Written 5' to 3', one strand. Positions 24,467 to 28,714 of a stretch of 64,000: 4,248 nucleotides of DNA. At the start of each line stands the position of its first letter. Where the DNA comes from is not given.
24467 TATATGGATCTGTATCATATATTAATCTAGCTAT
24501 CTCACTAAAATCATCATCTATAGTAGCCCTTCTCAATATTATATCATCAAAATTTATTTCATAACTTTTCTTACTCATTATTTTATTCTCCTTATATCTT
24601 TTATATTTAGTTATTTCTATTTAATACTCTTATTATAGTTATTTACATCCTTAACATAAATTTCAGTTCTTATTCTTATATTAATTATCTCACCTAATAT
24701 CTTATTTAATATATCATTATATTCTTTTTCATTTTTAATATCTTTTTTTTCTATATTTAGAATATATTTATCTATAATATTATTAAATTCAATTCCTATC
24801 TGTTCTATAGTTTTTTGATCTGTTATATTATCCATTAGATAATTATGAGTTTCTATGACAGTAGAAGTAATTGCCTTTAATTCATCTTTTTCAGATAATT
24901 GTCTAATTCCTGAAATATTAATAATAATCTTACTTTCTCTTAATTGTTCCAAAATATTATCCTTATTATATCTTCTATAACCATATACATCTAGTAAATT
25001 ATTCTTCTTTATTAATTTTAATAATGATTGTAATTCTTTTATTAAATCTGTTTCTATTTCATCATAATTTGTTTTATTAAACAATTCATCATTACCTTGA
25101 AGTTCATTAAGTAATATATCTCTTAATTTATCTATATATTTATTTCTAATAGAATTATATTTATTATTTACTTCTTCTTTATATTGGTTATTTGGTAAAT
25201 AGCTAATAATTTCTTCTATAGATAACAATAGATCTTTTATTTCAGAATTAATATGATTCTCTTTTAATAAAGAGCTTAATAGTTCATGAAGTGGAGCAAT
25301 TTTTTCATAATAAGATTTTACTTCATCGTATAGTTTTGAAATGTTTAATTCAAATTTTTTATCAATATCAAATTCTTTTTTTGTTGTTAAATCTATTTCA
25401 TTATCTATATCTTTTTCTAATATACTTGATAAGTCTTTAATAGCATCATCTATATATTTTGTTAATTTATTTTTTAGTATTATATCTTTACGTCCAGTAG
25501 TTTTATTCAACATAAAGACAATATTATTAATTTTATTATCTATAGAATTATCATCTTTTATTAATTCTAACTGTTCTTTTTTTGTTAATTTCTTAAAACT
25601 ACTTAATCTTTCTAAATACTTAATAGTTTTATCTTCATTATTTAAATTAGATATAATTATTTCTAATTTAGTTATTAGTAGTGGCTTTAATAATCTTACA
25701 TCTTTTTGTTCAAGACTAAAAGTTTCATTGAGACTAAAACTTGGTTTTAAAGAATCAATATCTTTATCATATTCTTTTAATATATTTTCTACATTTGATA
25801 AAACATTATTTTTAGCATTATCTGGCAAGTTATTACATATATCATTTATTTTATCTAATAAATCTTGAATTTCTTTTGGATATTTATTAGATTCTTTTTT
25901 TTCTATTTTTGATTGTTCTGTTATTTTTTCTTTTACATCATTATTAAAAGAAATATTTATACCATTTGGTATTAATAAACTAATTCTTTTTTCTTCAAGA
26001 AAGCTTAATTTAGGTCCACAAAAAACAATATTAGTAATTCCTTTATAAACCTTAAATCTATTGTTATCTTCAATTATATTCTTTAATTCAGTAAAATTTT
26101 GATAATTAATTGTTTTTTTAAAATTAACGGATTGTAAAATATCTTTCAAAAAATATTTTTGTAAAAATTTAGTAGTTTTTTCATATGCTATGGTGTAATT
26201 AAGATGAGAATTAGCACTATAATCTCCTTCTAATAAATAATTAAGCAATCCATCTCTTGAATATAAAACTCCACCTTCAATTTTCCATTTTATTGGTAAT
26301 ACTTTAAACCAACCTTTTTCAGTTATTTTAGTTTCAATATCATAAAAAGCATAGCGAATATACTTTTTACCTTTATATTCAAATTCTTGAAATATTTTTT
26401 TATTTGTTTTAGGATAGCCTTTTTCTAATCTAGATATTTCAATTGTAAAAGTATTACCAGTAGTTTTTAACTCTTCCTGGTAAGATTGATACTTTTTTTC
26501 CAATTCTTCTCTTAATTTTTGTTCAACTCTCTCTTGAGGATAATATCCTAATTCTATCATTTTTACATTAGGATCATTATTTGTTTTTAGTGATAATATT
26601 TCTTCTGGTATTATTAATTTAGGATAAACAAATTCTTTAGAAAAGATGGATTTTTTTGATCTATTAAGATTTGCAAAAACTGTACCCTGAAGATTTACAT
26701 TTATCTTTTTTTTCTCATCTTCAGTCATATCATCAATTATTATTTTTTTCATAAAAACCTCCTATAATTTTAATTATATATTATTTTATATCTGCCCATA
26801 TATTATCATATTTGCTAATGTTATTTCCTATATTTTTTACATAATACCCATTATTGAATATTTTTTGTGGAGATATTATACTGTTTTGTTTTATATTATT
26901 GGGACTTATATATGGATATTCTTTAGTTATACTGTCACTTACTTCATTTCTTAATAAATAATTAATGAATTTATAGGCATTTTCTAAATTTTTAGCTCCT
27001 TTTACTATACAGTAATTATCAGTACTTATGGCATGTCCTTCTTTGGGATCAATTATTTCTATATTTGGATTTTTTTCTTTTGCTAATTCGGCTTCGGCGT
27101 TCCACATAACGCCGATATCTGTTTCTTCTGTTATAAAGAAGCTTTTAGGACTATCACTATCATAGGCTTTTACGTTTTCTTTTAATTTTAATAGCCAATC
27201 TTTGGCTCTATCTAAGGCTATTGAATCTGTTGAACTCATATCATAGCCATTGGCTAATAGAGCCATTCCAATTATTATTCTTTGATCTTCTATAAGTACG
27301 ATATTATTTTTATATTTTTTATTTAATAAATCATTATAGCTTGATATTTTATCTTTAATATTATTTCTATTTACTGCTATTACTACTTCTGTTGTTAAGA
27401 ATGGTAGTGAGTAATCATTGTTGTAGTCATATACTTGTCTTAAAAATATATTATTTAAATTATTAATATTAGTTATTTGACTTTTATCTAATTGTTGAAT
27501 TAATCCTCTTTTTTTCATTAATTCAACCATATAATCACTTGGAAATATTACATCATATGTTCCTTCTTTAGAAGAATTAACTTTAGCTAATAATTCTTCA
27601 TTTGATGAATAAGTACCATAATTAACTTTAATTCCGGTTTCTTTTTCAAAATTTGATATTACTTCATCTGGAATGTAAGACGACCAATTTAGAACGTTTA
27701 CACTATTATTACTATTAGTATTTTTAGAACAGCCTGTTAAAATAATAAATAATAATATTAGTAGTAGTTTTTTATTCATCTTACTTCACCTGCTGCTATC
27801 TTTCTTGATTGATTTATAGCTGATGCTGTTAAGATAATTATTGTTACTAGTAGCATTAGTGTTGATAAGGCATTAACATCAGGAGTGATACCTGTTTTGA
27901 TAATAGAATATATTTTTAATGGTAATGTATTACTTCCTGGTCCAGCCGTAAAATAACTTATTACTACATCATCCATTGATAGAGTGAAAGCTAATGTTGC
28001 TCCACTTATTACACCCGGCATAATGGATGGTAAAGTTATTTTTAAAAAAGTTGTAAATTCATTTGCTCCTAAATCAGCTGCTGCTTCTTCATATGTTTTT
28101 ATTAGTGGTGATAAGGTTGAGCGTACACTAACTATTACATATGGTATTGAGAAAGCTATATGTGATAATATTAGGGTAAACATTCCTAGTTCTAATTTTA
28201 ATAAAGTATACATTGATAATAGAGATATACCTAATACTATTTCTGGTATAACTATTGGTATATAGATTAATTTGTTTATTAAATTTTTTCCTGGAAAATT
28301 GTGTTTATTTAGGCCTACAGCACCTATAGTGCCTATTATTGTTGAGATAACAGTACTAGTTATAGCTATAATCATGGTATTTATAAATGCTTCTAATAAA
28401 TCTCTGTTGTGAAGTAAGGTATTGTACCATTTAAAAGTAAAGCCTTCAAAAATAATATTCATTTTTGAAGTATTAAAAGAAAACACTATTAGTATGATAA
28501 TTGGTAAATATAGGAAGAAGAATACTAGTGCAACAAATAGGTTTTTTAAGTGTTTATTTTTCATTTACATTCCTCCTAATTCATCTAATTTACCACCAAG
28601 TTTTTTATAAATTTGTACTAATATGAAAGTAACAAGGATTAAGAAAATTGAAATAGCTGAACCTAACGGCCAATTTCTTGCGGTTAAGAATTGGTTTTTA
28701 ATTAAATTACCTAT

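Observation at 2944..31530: Agmatine deiminase cluster split from its carbamate kinase by about 24 kb of potABCD plus paralog array; serpin sits where aguC is expected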

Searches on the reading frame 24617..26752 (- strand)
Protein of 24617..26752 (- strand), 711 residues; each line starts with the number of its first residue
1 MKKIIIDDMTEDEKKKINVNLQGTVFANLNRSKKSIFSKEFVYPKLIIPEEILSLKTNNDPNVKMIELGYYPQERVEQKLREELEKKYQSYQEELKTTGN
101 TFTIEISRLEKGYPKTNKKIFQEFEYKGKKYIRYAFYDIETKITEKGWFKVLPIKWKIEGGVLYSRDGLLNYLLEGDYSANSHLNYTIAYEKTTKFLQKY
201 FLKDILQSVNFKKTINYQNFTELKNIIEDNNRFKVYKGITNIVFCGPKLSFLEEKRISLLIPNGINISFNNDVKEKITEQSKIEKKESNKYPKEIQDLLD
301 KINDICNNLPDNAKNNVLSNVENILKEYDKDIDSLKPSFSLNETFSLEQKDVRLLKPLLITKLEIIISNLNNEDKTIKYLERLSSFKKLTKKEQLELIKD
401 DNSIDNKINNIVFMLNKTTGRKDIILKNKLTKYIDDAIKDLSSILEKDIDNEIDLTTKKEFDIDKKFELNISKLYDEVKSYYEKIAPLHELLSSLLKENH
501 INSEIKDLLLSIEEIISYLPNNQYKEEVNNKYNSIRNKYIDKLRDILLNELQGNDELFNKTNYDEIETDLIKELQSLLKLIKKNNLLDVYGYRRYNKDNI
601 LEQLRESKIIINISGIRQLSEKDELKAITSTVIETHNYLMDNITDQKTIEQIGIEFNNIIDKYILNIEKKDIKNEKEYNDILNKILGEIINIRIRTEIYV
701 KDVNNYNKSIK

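Call 6: search_protein_families(library=pfam, proteins=[window:24617-26752:-], max_evalue=0.01)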
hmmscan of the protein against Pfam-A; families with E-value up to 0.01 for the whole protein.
window:24617-26752:- (711 aa): 0 families

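Call 14: find_homologous_proteins(query=window:24617-26752:-)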
Query window:24617-26752:- (711 aa): 4 proteins with E <= 0.001 among 8000 candidates.
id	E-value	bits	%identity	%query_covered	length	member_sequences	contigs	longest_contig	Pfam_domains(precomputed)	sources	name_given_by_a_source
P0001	0.0e+0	1487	100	100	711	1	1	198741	-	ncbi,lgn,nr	ncbi:MAG: hypothetical protein VZS44_01325 [Bacilli bacterium]|nr:hypothetical protein [Bacilli bact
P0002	3.7e-114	401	40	95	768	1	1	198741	-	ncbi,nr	ncbi:MAG: hypothetical protein VZS44_01285 [Bacilli bacterium]|nr:hypothetical protein [Bacilli bact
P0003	9.6e-112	393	40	95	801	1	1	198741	-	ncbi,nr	ncbi:MAG: hypothetical protein VZS44_01290 [Bacilli bacterium]|nr:hypothetical protein [Bacilli bact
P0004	1.6e-65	240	32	97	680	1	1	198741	-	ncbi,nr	ncbi:MAG: hypothetical protein VZS44_01280 [Bacilli bacterium]|nr:hypothetical protein [Bacilli bact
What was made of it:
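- Tried and rejected: A word-index homologue search with paralog 8 returned only this MAG's own paralogs, because low-complexity words saturated the candidate list (call 14).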

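Call 39: search_protein_families(library=phrogs, proteins=[window:24617-26752:-], max_evalue=0.01)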
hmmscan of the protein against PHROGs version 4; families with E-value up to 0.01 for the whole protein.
window:24617-26752:- (711 aa): 0 families

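Call 40: search_protein_families(library=padloc, proteins=[window:24617-26752:-], max_evalue=0.01)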
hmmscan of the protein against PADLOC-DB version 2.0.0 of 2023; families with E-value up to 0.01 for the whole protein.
window:24617-26752:- (711 aa): 0 families

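Call 61: predict_structure(alignment_id=A2)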
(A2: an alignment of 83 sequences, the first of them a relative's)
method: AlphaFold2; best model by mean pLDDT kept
length: 711 residues; sequences in the alignment: 83
mean_pLDDT: 84.3   pTM: 0.45
mean pLDDT of the five models: 84.3, 83.3, 82.4, 82.3, 81.6
residues with pLDDT >= 90: 331; 70-90: 274; 50-70: 74; < 50: 32
segments of 3 or more residues with pLDDT < 50: 275-288, 450-457, 585-594
pLDDT, mean of each block of 10 residues (from residue 1): 90 91 77 59 95 92 95 96 96 92 84 80 97 86 91 97 95 68 76 94 93 94 93 86 95 97 93 53 47 91 77 71 90 86 66 89 78 61 82 83 89 87 88 88 61 47 80 91 89 85 85 84 78 93 91 83 91 87 51 64 94 91 86 95 92 94 95 84 94 91 86 79
secondary structure, 60 per line:
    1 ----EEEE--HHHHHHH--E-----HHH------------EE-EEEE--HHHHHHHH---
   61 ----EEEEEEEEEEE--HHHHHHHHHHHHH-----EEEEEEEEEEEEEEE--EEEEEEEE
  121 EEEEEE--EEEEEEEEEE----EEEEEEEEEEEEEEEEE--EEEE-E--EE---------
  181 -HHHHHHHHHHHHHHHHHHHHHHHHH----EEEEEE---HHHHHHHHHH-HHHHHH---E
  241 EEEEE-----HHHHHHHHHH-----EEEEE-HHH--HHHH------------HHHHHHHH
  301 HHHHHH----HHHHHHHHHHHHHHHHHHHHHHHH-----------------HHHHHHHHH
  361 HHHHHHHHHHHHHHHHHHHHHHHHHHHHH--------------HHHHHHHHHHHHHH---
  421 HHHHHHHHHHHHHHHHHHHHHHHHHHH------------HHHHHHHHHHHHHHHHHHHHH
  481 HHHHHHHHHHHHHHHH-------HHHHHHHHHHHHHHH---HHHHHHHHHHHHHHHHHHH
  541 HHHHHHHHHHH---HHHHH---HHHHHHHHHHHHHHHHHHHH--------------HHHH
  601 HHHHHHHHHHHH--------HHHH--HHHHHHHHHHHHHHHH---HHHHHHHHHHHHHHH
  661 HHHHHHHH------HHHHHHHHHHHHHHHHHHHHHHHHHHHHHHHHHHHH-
elements in order (helices of 4 or more, strands of 3 or more residues): E5-8 H11-17 E44-47 H50-57 E65-75 H78-90 E96-110 E113-126 E129-138 E143-159 E162-165 H182-206 E211-216 H220-229 H231-236 E240-245 H251-260 E266-270 H277-280 H293-306 H311-334 H352-389 H404-417 H421-447 H460-496 H504-518 H522-551 H555-559 H563-582 H597-612 H621-624 H627-642 H646-668 H675-710
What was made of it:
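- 24617..26752 (-): Paralog 8 (711 aa), 28 nt after potD with no terminator between them. AF2 model with pLDDT 84 (call 61).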

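Call 63: fold_search(model_id=the predicted structure, library=pdb)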
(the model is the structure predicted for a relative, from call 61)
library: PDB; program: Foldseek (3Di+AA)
matches with E <= 10: 531; with E <= 0.001: 0
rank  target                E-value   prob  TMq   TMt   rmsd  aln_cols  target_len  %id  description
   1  3jqr                  2.1e-02  0.44  0.07  0.17  22.3       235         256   12  Crystal structure of the H286L mutant of Ferredoxin-NADP+ reductase from Plasmodium falciparum (released 2010-01-12)
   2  2vld_A                2.7e-02  0.30  0.07  0.18  21.5       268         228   10  crystal structure of a repair endonuclease from Pyrococcus abyssi (released 2009-05-19)
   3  9o4g_A                4.3e-02  0.35  0.08  0.08  22.7       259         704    9  Cryo-EM structure of the CHSY3-CHPF1 chondroitin synthase heterodimer (released 2026-03-04)
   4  5h5m_B                5.2e-02  0.23  0.09  0.15  26.8       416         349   10  Crystal structure of HMP-1 M domain (released 2017-03-29)
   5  2vld_B                6.7e-02  0.21  0.06  0.17  21.0       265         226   10  crystal structure of a repair endonuclease from Pyrococcus abyssi (released 2009-05-19)
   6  6wvk_H                9.9e-02  0.08  0.08  0.07  24.4       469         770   10  Cryo-EM structure of Bacillus subtilis RNA Polymerase in complex with HelD (released 2020-11-18)
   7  9y6s_7G               1.1e-01  0.08  0.08  0.03  67.0       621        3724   11  96-nm repeat of the Leishmania tarentolae doublet microtubule (released 2025-12-17)
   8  1tr2_B                1.6e-01  0.20  0.10  0.07  25.9       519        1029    9  Crystal structure of human full-length vinculin (residues 1-1066) (released 2005-11-15)
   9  5gkj_A                1.9e-01  0.12  0.06  0.16  22.1       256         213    7  Structure of EndoMS in apo form (released 2016-11-02)
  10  7n6g_3R               2.0e-01  0.07  0.05  0.09  55.1       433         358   10  C1 of central pair (released 2022-05-18)
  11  6zca_H                2.4e-01  0.06  0.08  0.08  32.8       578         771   10  Structure of the B. subtilis RNA POLYMERASE in complex with HelD (monomer) (released 2020-10-14)
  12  7sqc_1J               2.5e-01  0.09  0.07  0.13  42.9       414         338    9  Ciliary C1 central pair apparatus isolated from Chlamydomonas reinhardtii (released 2022-04-13)
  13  7zrn_A                2.7e-01  0.10  0.07  0.14  27.8       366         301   10  Crystal structure of 10-epi-cubebol synthase from Sorangium cellulosum (ScCubS) in complex with Pyrophosphate (released 2022-11-02)
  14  7udm_A                2.8e-01  0.16  0.07  0.17  28.4       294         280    9  Crystal structure of designed helical repeat protein RPB_PLP1_R6 in alternative conformation 1 (with peptide) (released 2023-03-22)
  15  5gke_A                2.8e-01  0.08  0.05  0.14  22.9       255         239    9  Structure of EndoMS-dsDNA1 complex (released 2016-11-02)
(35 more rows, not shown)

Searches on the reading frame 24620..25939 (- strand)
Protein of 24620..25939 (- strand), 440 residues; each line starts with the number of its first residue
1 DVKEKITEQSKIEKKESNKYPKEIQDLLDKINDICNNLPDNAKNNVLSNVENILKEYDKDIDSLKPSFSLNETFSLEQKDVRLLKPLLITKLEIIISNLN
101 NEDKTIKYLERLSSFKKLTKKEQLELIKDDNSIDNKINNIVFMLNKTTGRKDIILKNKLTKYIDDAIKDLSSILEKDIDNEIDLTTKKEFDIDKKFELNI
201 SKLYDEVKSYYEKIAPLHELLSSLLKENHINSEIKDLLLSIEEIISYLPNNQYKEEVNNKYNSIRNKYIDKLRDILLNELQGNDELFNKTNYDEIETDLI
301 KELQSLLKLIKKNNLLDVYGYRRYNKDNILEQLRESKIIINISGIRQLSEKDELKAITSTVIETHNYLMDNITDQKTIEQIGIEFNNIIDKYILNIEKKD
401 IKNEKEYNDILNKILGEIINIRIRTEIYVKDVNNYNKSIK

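Call 57: find_related_loci(query=A5, collection=metagenome_contigs, flank=10000)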
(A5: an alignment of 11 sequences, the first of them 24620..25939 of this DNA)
Query A5 (440 aa) in metagenome_contigs; peptide patterns used: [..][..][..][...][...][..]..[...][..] (x = any residue, [..] = any of these).
197 stretches matched a pattern, but none encodes a relative of the query by tblastn (E <= 1e-3).

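Call 58: find_related_loci(query=A5, collection=viral_contigs, flank=10000)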
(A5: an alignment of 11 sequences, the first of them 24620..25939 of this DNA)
Query A5 (440 aa) in viral_contigs; peptide patterns used: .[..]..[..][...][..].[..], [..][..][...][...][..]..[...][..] (x = any residue, [..] = any of these).
600 stretches matched a pattern, but none encodes a relative of the query by tblastn (E <= 1e-3).
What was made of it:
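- On Prophage or anti-phage defence island: A viral-contig scan found no relative (call 58).
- Tried and rejected: Scans of metagenome and viral contigs with the C-module alignment found no relatives (calls 57, 58).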

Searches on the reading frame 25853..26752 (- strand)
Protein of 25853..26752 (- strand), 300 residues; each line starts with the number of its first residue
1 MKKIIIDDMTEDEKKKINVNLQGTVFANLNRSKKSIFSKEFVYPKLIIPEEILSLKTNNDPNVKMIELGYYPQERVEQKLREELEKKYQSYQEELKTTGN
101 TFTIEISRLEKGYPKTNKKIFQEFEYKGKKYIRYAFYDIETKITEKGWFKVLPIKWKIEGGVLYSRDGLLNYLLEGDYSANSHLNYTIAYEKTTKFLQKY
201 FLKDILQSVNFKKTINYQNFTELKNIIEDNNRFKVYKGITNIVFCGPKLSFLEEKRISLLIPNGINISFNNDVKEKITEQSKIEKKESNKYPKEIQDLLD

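Call 92: search_protein_families(library=pfam, proteins=[window:25853-26752:-], max_evalue=10)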
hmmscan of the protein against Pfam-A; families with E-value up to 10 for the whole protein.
window:25853-26752:- (300 aa): 3 families
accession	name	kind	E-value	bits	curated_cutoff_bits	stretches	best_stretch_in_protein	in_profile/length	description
PF15104.11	CFAP141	-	0.062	13.7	27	1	79-104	59-84/86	Cilia- and flagella-associated protein 141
PF24647.1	Phage_blade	-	1.9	9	27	1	210-241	28-59/60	Phage blade protein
PF21640.2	LytM_N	-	8.8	7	27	0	184-238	26-80/88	LytM, N-terminal domain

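Call 101: predict_structure(alignment_id=A9)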
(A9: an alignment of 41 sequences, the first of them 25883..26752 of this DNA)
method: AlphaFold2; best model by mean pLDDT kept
length: 290 residues; sequences in the alignment: 41
mean_pLDDT: 89.8   pTM: 0.81
mean pLDDT of the five models: 89.8, 87.3, 86.1, 83.7, 83.3
residues with pLDDT >= 90: 193; 70-90: 77; 50-70: 20; < 50: 0
segments of 3 or more residues with pLDDT < 50: none
pLDDT, mean of each block of 10 residues (from residue 1): 89 90 91 71 95 93 97 98 97 92 88 85 98 89 91 97 96 74 83 95 93 92 95 86 93 96 92 65 82
secondary structure, 60 per line:
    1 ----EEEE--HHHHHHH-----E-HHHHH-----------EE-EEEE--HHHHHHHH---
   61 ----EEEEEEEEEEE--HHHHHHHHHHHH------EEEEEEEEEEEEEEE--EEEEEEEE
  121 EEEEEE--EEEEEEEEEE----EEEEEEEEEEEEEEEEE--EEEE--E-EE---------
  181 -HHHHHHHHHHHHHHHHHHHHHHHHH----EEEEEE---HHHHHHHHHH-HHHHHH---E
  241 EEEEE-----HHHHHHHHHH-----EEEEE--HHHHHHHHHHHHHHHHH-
elements in order: E5-8 H11-17 H25-29 E44-47 H50-57 E65-75 H78-89 E96-110 E113-126 E129-138 E143-159 E162-165 H182-206 E211-216 H220-229 H231-236 E240-245 H251-260 E266-270 H273-289

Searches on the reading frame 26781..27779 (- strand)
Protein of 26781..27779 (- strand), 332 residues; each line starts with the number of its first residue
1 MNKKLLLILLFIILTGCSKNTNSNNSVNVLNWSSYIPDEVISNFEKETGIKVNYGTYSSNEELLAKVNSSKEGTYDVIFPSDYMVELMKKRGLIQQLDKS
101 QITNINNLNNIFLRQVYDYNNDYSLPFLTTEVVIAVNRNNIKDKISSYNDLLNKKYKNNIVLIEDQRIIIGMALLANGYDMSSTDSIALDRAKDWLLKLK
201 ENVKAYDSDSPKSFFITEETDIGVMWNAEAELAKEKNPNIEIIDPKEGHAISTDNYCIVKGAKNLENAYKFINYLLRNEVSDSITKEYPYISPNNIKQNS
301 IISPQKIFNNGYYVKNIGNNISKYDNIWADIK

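Call 5: search_protein_families(library=pfam, proteins=[window:26781-27779:-])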
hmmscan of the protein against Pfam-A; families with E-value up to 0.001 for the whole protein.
window:26781-27779:- (332 aa): 4 families
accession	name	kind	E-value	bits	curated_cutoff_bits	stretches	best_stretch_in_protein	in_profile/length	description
PF13416.11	SBP_bac_8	-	2.1e-31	110.2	27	1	40-294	2-262/279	Bacterial extracellular solute-binding protein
PF01547.30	SBP_bac_1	-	4.4e-24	86.5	26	1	37-279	11-304/307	Bacterial extracellular solute-binding protein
PF13343.11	SBP_bac_6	-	1.2e-23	84.3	24.6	1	76-299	5-226/245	Bacterial extracellular solute-binding protein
PF13531.11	SBP_bac_11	-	1.8e-17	64.3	25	1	38-281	14-218/227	Bacterial extracellular solute-binding protein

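Call 7: search_protein_families(library=ncbifam, proteins=[window:26781-27779:-])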
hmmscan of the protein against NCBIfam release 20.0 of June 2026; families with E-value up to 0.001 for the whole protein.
window:26781-27779:- (332 aa): 8 families
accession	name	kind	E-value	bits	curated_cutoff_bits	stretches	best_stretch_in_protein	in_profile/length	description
NF007048.0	PRK09501.1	equivalog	7.2e-69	232.3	582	1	8-305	10-307/348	spermidine/putrescine ABC transporter substrate-binding protein PotD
NF007962.0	PRK10682.1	equivalog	1.7e-32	112.8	636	1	6-303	9-326/370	spermidine/putrescine ABC transporter substrate-binding protein PotF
NF043073.1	MMSYN1_0195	equivalog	4.4e-22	78.1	1250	1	26-107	599-677/1021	spermidine/putrescine ABC transporter permease/substrate-binding protein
TIGR03261.1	phnS2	equivalog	2.8e-15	56.2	392.75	1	133-307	127-302/334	putative 2-aminoethylphosphonate ABC transporter substrate-binding protein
TIGR03227.1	PhnS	equivalog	2.1e-13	49.9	395.3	1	39-284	51-292/360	2-aminoethylphosphonate ABC transporter substrate-binding protein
NF011620.1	PRK15046.1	equivalog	2.9e-12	46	310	1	38-287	40-284/334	2-aminoethylphosphonate ABC transporter substrate-binding protein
NF041888.1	ABC_SBP_YdcS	equivalog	2.6e-08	33.1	725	1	39-152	53-165/379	putative ABC transporter substrate-binding protein YdcS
TIGR01254.1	sfuA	subfamily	7e-08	32.1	93.4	1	39-287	18-262/306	thiamine ABC transporter substrate-binding protein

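Call 78: find_encoding_contigs(protein=window:26781-27779:-, flank=10000, max_places=5)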
Protein window:26781-27779:- (332 aa): 1 contig read that carries it; 1 place shown.
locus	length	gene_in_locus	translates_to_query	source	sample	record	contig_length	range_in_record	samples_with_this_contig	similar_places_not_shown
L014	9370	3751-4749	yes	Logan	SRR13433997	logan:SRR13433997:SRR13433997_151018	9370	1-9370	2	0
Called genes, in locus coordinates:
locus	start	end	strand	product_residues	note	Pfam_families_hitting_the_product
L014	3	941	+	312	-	?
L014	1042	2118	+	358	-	PF00005:ABC_tran, PF08402:TOBE_2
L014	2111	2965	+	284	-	PF00528:BPD_transp_1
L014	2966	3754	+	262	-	PF00528:BPD_transp_1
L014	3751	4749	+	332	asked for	PF01547:SBP_bac_1, PF13416:SBP_bac_8, PF13531:SBP_bac_11, PF13343:SBP_bac_6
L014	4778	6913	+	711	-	-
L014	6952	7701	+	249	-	PF00583:Acetyltransf_1, PF13508:Acetyltransf_7, PF13673:Acetyltransf_10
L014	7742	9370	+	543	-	?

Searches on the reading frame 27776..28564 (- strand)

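Call 5: search_protein_families(library=pfam, proteins=[window:27776-28564:-])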
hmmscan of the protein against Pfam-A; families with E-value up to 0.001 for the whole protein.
window:27776-28564:- (262 aa): 1 family
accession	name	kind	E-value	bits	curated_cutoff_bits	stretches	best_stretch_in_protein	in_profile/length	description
PF00528.27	BPD_transp_1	-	9.4e-17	61.8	26.4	1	75-246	2-166/184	Binding-protein-dependent transport system inner membrane component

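Call 7: search_protein_families(library=ncbifam, proteins=[window:27776-28564:-])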
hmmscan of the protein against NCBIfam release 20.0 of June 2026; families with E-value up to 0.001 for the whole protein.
window:27776-28564:- (262 aa): 34 families (the best 25 are shown)
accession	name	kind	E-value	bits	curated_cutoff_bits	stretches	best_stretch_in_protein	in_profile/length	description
NF007047.0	PRK09500.1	equivalog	2.4e-85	286.2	326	1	3-250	3-250/257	spermidine/putrescine ABC transporter permease PotC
NF007889.0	PRK10592.1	equivalog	2.5e-58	197.9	476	1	8-244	13-256/281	putrescine ABC transporter permease PotI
NF043073.1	MMSYN1_0195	equivalog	7.6e-55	186.6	1250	1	4-247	3-244/1021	spermidine/putrescine ABC transporter permease/substrate-binding protein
TIGR01581.1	Mo_ABC_porter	hypoth_equivalog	4.3e-28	98.3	210.3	1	49-245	12-223/225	ABC transporter permease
TIGR03255.1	PhnV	equivalog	7.6e-28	97.9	358.7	1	11-249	20-262/270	2-aminoethylphosphonate ABC transport system, membrane component PhnV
TIGR02141.1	modB_ABC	equivalog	8.6e-28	97.4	182.6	1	63-249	3-203/208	molybdate ABC transporter permease subunit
TIGR00969.1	3a0106s02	subfamily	9.1e-27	94.2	240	1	9-253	22-271/272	sulfate ABC transporter permease subunit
TIGR02139.1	permease_CysT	equivalog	1.6e-22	80.4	246.1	1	8-254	4-261/265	sulfate ABC transporter permease subunit CysT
NF008208.0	PRK10971.1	equivalog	4.6e-22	78.8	415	1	7-254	11-269/277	sulfate/thiosulfate ABC transporter permease CysT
NF006939.0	PRK09421.1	equivalog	9.4e-22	77.5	262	1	57-248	9-213/230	molybdate ABC transporter permease subunit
NF011624.0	PRK15050.1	equivalog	1e-19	70.8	247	2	126-226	159-259/297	2-aminoethylphosphonate ABC transporter permease subunit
NF040839.1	tungstate_WtpB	equivalog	2.6e-19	69.8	340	1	12-246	11-242/251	tungstate ABC transporter permease WtpB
TIGR02140.1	permease_CysW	equivalog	2.7e-19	69.7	329.1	1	10-254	9-258/261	sulfate ABC transporter permease subunit CysW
TIGR03262.1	PhnU2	equivalog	5.2e-19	68.3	593.25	1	8-252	8-257/546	putative 2-aminoethylphosphonate ABC transporter permease subunit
NF043074.1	MMSYN1_0196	equivalog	3.3e-18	66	350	1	10-231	17-241/277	spermidine/putrescine ABC transporter permease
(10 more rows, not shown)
